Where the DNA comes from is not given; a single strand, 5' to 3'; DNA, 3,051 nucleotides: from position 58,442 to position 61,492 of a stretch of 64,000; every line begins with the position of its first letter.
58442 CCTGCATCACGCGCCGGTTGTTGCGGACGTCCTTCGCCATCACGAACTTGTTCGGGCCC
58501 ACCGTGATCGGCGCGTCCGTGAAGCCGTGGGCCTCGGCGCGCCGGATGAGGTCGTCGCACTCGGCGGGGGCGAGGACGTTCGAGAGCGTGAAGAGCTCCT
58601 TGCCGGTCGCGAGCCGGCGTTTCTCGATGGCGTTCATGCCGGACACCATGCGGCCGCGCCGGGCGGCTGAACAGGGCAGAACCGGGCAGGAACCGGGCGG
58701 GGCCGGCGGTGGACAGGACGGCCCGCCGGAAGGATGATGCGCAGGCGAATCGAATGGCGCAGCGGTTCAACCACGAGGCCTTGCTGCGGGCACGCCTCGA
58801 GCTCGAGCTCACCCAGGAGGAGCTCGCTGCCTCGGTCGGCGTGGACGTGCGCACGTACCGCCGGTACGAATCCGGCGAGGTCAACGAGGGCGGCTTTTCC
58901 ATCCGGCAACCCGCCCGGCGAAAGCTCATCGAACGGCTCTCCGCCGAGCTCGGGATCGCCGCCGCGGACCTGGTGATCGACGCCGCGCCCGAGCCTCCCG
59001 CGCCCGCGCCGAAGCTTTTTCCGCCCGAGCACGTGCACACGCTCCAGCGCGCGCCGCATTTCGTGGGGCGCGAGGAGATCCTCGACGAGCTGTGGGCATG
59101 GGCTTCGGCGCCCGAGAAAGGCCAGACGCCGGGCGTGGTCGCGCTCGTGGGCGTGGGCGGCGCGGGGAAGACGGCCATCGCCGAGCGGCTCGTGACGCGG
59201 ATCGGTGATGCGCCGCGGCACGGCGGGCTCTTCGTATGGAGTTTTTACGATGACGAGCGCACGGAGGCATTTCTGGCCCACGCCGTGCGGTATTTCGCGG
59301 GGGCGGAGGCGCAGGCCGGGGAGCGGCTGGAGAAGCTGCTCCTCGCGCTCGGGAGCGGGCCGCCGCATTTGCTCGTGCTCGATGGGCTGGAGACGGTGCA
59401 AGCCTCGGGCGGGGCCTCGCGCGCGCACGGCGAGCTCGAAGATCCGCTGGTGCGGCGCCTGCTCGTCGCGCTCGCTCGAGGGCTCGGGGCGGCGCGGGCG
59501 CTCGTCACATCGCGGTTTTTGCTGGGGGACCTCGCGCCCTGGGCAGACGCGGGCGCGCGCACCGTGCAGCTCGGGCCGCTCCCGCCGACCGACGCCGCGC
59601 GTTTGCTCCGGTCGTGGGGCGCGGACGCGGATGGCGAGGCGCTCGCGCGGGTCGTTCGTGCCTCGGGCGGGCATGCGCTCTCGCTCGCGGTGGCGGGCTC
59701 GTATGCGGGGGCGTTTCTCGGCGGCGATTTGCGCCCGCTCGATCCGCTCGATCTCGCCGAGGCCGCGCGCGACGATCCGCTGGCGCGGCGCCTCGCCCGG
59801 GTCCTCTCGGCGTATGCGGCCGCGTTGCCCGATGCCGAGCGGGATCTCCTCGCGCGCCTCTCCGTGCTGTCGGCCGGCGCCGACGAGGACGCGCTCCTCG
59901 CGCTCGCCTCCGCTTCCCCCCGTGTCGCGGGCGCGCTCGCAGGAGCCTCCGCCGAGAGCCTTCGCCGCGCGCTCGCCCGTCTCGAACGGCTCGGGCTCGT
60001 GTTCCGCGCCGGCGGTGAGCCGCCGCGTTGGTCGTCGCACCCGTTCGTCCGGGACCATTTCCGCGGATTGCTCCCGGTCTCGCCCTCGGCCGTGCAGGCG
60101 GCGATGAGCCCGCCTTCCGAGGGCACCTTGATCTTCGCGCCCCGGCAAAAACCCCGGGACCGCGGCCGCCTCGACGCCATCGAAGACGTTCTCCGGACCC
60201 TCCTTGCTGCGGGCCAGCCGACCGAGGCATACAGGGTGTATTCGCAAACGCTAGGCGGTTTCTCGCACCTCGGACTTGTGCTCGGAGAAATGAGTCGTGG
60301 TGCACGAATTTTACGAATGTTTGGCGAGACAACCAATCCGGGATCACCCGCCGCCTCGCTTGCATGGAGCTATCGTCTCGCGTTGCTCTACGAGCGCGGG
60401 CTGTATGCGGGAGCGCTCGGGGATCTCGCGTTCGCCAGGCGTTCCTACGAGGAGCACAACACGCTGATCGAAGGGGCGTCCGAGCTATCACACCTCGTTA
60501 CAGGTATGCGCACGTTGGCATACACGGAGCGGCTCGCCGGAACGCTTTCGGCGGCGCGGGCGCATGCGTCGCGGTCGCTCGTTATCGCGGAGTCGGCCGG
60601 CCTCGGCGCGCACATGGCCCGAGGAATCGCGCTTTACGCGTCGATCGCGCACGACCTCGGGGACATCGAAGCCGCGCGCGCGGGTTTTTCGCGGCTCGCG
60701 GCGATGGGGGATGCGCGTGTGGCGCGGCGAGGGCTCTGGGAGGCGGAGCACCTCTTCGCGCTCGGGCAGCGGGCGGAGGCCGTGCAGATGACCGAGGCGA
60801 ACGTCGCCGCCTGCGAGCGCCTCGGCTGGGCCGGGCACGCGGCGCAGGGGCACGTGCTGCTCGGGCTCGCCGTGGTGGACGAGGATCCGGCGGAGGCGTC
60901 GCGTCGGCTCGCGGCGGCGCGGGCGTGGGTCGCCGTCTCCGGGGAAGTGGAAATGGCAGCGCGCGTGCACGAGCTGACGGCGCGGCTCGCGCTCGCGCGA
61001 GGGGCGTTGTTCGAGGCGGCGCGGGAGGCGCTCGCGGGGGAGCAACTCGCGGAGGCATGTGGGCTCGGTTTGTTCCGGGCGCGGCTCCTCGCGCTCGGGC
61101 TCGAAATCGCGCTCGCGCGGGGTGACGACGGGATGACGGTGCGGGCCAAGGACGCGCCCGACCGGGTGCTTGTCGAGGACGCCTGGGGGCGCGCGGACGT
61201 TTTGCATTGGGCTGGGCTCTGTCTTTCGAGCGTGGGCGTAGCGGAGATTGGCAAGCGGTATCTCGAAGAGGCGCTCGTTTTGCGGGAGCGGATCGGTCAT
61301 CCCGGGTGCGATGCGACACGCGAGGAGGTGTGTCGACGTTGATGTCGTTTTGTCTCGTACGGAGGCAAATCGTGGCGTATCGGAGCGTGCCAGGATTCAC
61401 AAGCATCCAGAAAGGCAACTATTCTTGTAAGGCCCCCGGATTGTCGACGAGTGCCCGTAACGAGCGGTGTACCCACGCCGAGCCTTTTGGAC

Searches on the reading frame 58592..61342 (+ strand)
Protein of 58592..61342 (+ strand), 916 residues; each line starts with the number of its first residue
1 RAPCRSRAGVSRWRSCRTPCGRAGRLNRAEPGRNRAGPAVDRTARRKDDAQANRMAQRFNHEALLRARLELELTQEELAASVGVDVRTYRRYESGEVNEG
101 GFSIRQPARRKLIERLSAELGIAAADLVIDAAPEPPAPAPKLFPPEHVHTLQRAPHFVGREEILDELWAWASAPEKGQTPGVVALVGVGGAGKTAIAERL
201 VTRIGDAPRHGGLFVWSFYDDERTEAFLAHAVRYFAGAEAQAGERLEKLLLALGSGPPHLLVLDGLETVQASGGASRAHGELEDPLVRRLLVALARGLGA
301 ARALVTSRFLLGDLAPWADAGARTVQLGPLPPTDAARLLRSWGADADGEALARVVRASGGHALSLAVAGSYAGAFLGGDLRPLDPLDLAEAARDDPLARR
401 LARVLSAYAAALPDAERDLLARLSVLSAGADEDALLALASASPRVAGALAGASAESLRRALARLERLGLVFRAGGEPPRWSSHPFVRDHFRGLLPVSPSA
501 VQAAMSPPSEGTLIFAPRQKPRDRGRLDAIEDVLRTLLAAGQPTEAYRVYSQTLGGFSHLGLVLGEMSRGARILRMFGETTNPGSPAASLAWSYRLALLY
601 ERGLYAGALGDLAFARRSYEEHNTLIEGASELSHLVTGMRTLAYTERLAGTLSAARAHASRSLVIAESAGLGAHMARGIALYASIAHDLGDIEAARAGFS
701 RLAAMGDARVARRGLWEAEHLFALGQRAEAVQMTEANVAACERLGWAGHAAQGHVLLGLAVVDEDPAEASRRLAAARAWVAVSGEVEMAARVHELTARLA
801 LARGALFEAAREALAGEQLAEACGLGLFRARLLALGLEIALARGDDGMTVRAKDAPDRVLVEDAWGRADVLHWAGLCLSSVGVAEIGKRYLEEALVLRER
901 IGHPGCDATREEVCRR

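Call 98: search_protein_families(library=pfam, proteins=[window:58592-61342:+], max_evalue=0.001)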
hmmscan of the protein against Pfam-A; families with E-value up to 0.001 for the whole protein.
window:58592-61342:+ (916 aa): 4 families
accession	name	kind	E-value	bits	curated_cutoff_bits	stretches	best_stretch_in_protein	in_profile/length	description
PF13191.12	AAA_16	-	2.2e-08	35.2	32.6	1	157-325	2-151/167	AAA ATPase domain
PF01381.28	HTH_3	-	2.4e-07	31.1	23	1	66-96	3-33/55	Helix-turn-helix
PF05729.18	NACHT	-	0.00027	21.2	26.7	1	182-345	2-166/167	NACHT domain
PF13545.12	HTH_Crp_2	-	0.00093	19.6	27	0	447-471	29-53/70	Crp-like helix-turn-helix domain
